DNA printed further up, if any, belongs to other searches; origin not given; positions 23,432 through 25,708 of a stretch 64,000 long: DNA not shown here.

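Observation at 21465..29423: Corrinoid protein + MtaA-type methyltransferase operon with a cytoplasmic molybdopterin oxidoreductase in the substrate-methyltransferase slot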

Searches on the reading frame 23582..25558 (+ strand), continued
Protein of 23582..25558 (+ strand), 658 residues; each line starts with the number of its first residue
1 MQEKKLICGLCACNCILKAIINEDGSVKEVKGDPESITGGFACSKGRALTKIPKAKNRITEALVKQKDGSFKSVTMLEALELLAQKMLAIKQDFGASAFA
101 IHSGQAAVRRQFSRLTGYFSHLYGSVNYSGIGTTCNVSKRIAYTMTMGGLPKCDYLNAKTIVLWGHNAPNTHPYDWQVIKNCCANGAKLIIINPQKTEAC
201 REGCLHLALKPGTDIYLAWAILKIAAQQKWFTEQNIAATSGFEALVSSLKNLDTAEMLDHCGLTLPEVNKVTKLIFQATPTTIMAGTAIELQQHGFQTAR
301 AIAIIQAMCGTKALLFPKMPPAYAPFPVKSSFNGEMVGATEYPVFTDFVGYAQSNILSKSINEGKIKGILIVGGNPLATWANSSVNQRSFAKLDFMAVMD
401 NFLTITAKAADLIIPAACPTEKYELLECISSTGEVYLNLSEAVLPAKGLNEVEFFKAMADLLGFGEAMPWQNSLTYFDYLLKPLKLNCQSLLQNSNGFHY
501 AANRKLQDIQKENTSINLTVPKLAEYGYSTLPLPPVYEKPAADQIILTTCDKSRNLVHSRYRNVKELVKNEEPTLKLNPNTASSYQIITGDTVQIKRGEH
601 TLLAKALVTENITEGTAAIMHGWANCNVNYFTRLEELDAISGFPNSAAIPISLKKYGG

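Call 49: search_protein_families(library=ncbifam, proteins=[L005:3666-3920:+, L005:3963-4472:+, L005:4487-5356:+, L005:5420-6073:+, L005:6290-7471:+, L005:8031-9128:-, L005:7557-8027:-, L005:9470-9820:-, L005:12115-12645:+, L110:5447-5980:+], max_evalue=0.00001)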
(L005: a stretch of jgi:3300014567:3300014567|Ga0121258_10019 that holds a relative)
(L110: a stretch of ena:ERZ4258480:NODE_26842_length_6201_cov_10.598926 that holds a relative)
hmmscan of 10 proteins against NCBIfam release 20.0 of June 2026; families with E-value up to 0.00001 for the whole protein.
L005:3666-3920:+ (84 aa): 1 family
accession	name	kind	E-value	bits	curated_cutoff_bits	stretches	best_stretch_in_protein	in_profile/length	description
NF040727.1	SBP_SaoB_CU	equivalog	1e-09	37.7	140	1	9-84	3-70/262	ABC transporter substrate-binding (seleno)protein SaoB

L005:3963-4472:+ (169 aa): 1 family
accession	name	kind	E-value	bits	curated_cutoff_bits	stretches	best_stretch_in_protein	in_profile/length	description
NF040727.1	SBP_SaoB_CU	equivalog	1.1e-52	178.6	140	1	1-168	86-261/262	ABC transporter substrate-binding (seleno)protein SaoB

L005:4487-5356:+ (289 aa): 183 families (the best 25 are shown)
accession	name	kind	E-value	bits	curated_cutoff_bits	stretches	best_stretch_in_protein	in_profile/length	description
NF040729.1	ABC_ATP_SaoA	equivalog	1.1e-127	424.6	360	1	3-251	2-247/248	ABC transporter ATP-binding protein SaoA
TIGR01184.1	ntrCD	subfamily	2.8e-66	223.4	291.8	1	25-234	1-213/230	nitrate ABC transporter ATP-binding protein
TIGR03265.1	PhnT2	equivalog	8.8e-64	215.9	457.7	1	21-217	16-213/353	putative 2-aminoethylphosphonate ABC transporter ATP-binding protein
NF043075.1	MMSYN1_0197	equivalog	3.6e-62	210.3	550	1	20-240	13-229/341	spermidine/putrescine ABC transporter ATP-binding protein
NF008421.0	PRK11248.1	equivalog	3.1e-61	207.1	357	1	22-226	14-218/255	taurine ABC transporter ATP-binding subunit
TIGR01187.1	potA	subfamily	4.6e-60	203.4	355.6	1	40-218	1-180/325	polyamine ABC transporter ATP-binding protein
NF006987.0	PRK09452.1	equivalog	4.6e-60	203.3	482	1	4-217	19-226/378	spermidine/putrescine ABC transporter ATP-binding protein PotA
TIGR01186.1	proV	subfamily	1e-56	192.6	326.6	1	22-212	6-205/363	betaine/proline/choline family ABC transporter ATP-binding protein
TIGR00968.1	3a0106s01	subfamily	6.9e-56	189.4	342.75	1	21-217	12-209/237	sulfate ABC transporter ATP-binding protein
NF008105.0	PRK10851.1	equivalog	1e-55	188.9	502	1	1-213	1-213/362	sulfate/thiosulfate ABC transporter ATP-binding protein CysA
NF008513.0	PRK11432.1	equivalog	6.8e-55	186.4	496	1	20-218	17-216/351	ferric ABC transporter ATP-binding protein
NF008653.0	PRK11650.1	subfamily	6.9e-55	186.5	432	1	3-213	4-211/357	sn-glycerol-3-phosphate ABC transporter ATP-binding protein UgpC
NF040840.2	tungstate_WtpC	equivalog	6.6e-54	183.5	440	1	18-219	9-213/347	tungstate ABC transporter ATP-binding protein WtpC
TIGR03258.1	PhnT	equivalog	4.6e-53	180.5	499.15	1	20-240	19-243/359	2-aminoethylphosphonate ABC transport system ATP-binding subunit PhnT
NF040933.2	ABC_arch_GlcV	equivalog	3.4e-48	164.3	450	1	2-213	2-218/357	glucose ABC transporter ATP-binding protein GlcV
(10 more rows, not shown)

L005:5420-6073:+ (217 aa): 12 families
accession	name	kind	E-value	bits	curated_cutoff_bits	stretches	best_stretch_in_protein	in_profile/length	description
NF040733.1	ABC_perm_U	equivalog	1.5e-85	286.7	295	1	34-217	10-193/251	ABC transporter permease subunit SaoP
NF007545.0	PRK10160.1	equivalog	2.4e-31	109.2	342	1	17-216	10-214/275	taurine ABC transporter permease TauC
NF008470.0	PRK11365.1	equivalog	2.8e-28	99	347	1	36-217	18-197/263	aliphatic sulfonate ABC transporter permease SsuC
TIGR01183.1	ntrB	equivalog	4.9e-27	94.9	209.05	1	68-217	4-154/202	nitrate ABC transporter permease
NF008196.0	PRK10952.1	equivalog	6.4e-13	48.2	439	1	35-209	107-273/356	glycine betaine/L-proline ABC transporter permease ProW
TIGR03416.1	ABC_choXWV_perm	equivalog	2.5e-12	46.8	363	1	70-212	76-218/267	choline ABC transporter permease subunit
TIGR01097.1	PhnE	equivalog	3.5e-08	33.2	216.7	1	59-202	33-185/252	phosphonate ABC transporter, permease protein PhnE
NF011624.0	PRK15050.1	equivalog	3.7e-07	29.5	247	1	159-208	176-225/297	2-aminoethylphosphonate ABC transporter permease subunit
TIGR02139.1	permease_CysT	equivalog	7.7e-07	29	246.1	1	151-209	139-197/265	sulfate ABC transporter permease subunit CysT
NF043080.1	MMSYN1_0166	equivalog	2.3e-06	26.8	370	1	93-209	113-230/307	oligopeptide ABC transporter permease OppC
TIGR00974.1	3a0107s02c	equivalog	2.6e-06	26.8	193.45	1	93-210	63-195/272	phosphate ABC transporter permease PstA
TIGR02141.1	modB_ABC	equivalog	3.6e-06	26.8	182.6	0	160-208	95-144/208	molybdate ABC transporter permease subunit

L005:6290-7471:+ (393 aa): 4 families
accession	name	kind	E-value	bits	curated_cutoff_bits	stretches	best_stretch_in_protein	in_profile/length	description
NF040735.1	SBP_SaoX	equivalog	1.4e-151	504.3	300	1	53-389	1-329/330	ABC transporter substrate-binding subunit SaoX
TIGR01728.1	SsuA_fam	subfamily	2.8e-28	99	163.5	1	57-303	1-245/290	aliphatic sulfonate ABC transporter substrate-binding protein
NF008553.0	PRK11480.1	equivalog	1.9e-08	33.9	490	1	93-261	63-223/320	taurine ABC transporter substrate-binding protein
TIGR01729.1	taurine_ABC_bnd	equivalog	8.7e-08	31.9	304.25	1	92-263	38-203/300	taurine ABC transporter substrate-binding protein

L005:8031-9128:- (365 aa): 2 families
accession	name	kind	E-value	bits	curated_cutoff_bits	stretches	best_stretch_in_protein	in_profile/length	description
NF040736.1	efflux_SaoE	equivalog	2.3e-157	523.7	325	1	5-355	2-351/352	efflux transporter SaoE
NF033936.1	CuZnOut_SO0444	equivalog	1.6e-54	185.4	300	1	15-303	2-314/351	SO_0444 family Cu/Zn efflux transporter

L005:7557-8027:- (156 aa): 1 family
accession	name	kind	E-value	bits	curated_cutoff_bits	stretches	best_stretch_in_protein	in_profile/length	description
NF040734.1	CC-COOH_SaoC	equivalog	7.6e-55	184.8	80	1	8-156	3-148/148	Cys-Cys-COOH (seleno)protein SaoC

L005:9470-9820:- (116 aa): 2 families
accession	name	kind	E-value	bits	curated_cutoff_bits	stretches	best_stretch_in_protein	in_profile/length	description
NF040732.3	DsrE_rel_SaoD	equivalog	7.7e-56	186.9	169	1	7-116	1-110/110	DsrE-related protein SaoD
NF040913.1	DsrE_rel_ELSE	equivalog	8.6e-37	125.7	152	1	7-115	1-124/125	SaoD/DsrE family protein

L005:12115-12645:+ (176 aa): 3 families
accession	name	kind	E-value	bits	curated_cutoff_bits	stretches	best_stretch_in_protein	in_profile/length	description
NF040728.1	MerB_rel_SaoL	equivalog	6.6e-68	227.7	140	1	19-176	2-159/159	MerB-like organometallic lyase SaoL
NF009710.0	PRK13239.1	equivalog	3.7e-09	36.2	193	1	55-168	42-150/210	alkylmercury lyase MerB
NF033555.1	lyase_MerB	exception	2.2e-08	34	200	1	81-163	42-124/181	organomercurial lyase MerB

L110:5447-5980:+ (177 aa): 3 families
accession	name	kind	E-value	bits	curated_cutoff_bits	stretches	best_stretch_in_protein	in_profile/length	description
NF040728.1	MerB_rel_SaoL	equivalog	1.2e-66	223.6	140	1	20-177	1-159/159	MerB-like organometallic lyase SaoL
NF009710.0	PRK13239.1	equivalog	2.7e-11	43.2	193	1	54-168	40-149/210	alkylmercury lyase MerB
NF033555.1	lyase_MerB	exception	4.8e-09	36.2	200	1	54-160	19-120/181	organomercurial lyase MerB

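Call 72: search_solved_structures(query=A1, max_evalue=1e-10)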
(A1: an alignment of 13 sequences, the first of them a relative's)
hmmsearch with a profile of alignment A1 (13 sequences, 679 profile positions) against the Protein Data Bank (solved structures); distinct sequences matched with E-value up to 1e-10: 74 (the best 60 are shown).
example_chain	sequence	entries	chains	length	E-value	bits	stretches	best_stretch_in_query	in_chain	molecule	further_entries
2e7z_A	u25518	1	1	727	5e-126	424.9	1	4-643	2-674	Acetylene hydratase Ahy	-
7qv7_S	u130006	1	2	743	8.3e-103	348.1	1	4-678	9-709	Hydrogen dependent carbon dioxide reductase subunit FdhF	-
2vpw_A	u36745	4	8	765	6e-100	338.7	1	4-676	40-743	THIOSULFATE REDUCTASE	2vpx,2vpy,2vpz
9t1s_L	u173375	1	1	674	9e-99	334.8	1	4-677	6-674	formate dehydrogenase (coenzyme F420)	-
7bkb_D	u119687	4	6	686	5.1e-92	312.5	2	1-474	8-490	Formate dehydrogenase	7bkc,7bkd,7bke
1aa6_A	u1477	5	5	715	9.8e-92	311.5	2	1-315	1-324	FORMATE DEHYDROGENASE H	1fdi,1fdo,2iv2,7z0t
7vw6_A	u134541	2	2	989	4.9e-83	282.8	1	3-668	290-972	Formate dehydrogenase | Tungsten-containing formate dehydrogenase alpha subunit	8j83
7e5z_A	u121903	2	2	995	5e-83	282.8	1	3-668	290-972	Formate dehydrogenase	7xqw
9vap_A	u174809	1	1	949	1.2e-76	261.7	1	4-318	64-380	Formate dehydrogenase molybdopterin-binding subunit FdhA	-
9wxb_B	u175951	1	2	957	3.9e-75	256.7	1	5-475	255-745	Formate dehydrogenase alpha subunit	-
6tg9_A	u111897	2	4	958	1.5e-72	248.1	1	5-474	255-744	Formate dehydrogenase subunit alpha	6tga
2jio_A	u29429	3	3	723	1.6e-70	241.5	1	4-322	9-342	PERIPLASMIC NITRATE REDUCTASE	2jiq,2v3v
2jim_A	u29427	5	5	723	4.6e-70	239.9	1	4-322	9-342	PERIPLASMIC NITRATE REDUCTASE | PROTEIN (PERIPLASMIC NITRATE REDUCTASE)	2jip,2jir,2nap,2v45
8rqz_C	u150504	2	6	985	4.3e-67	230.1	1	3-474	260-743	Probable oxidoreductase YjgC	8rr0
9gzq_A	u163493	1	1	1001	4.7e-67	230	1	3-474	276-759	Probable oxidoreductase YjgC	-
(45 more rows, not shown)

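Call 73: search_solved_structures(query=A1, max_evalue=1e-110, show_alignments=1)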
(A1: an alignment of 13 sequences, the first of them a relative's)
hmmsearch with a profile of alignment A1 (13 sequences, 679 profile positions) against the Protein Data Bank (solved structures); distinct sequences matched with E-value up to 1e-110: 1.
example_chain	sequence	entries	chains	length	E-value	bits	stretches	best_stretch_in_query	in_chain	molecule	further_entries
2e7z_A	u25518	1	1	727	5e-126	424.9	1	4-643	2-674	Acetylene hydratase Ahy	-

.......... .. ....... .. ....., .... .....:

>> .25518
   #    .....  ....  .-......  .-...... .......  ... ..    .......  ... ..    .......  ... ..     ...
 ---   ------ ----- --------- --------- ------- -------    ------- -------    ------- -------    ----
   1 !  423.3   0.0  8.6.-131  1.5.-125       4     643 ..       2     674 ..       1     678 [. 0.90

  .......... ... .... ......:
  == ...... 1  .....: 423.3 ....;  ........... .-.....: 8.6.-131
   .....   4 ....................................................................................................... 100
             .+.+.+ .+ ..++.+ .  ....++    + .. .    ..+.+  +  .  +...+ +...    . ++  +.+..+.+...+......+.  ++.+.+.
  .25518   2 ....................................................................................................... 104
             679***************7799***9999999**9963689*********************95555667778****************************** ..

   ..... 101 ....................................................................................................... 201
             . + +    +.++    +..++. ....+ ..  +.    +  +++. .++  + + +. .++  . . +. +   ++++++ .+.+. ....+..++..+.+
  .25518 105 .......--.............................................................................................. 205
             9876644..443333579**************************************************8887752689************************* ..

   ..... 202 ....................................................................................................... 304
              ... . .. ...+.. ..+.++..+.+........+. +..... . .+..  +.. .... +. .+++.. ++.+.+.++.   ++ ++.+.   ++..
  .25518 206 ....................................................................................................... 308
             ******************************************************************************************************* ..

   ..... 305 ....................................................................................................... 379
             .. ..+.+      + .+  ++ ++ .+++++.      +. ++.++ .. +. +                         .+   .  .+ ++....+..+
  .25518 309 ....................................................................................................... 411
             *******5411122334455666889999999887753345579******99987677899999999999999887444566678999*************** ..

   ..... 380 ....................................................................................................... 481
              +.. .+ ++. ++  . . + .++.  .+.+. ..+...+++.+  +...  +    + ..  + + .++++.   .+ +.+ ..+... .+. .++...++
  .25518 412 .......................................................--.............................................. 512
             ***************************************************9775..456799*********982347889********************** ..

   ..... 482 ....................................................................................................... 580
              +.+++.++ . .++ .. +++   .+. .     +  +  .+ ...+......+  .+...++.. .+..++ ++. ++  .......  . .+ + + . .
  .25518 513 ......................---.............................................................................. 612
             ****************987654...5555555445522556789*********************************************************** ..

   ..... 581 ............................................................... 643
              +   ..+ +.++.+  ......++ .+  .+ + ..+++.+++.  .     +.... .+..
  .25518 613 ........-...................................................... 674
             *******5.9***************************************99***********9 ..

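Call 80: predict_structure(alignment_id=A3)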
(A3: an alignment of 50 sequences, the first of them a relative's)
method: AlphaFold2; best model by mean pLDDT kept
length: 658 residues; sequences in the alignment: 50
mean_pLDDT: 93.2   pTM: 0.93
mean pLDDT of the five models: 93.2, 92.1, 91.8, 90.6, 90.0
residues with pLDDT >= 90: 542; 70-90: 105; 50-70: 10; < 50: 1
segments of 3 or more residues with pLDDT < 50: none
pLDDT, mean of each block of 10 residues (from residue 1): 90 85 91 93 90 92 98 98 99 98 73 90 96 88 93 94 95 91 96 93 91 98 97 91 97 97 98 96 95 97 96 85 90 93 95 95 98 94 96 98 96 95 90 89 93 96 96 95 95 91 79 83 95 95 95 84 84 95 98 97 97 96 94 96 96 90
secondary structure, 60 per line:
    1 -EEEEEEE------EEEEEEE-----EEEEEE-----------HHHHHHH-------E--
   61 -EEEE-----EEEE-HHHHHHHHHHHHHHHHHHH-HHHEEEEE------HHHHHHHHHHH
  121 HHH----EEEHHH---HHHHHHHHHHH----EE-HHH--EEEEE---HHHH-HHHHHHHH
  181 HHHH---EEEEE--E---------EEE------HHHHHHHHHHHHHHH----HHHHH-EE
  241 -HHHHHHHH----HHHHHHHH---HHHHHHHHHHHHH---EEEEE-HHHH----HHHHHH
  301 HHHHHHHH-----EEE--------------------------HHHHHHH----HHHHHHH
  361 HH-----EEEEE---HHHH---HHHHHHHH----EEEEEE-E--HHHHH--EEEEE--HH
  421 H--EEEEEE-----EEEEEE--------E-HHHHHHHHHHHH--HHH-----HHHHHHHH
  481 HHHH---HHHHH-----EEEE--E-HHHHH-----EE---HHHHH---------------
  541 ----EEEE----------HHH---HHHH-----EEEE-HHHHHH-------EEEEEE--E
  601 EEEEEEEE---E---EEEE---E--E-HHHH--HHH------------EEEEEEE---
elements in order: E2-8 E15-21 E27-32 H44-50 E62-65 E71-74 H76-94 E99-103 H110-123 E128-130 H137-147 E160-164 H168-171 H173-184 E188-192 E205-207 H214-228 H233-237 H242-249 H254-261 H265-277 E281-285 H287-290 H295-308 E314-316 H343-349 H354-362 E368-372 H376-379 H383-390 E395-400 H405-409 E412-416 E424-429 E435-440 H451-462 H473-484 H488-492 E498-501 H506-510 H521-525 E545-548 H565-568 E574-577 H579-584 E592-597 E600-608 E616-619 H628-631 E649-655
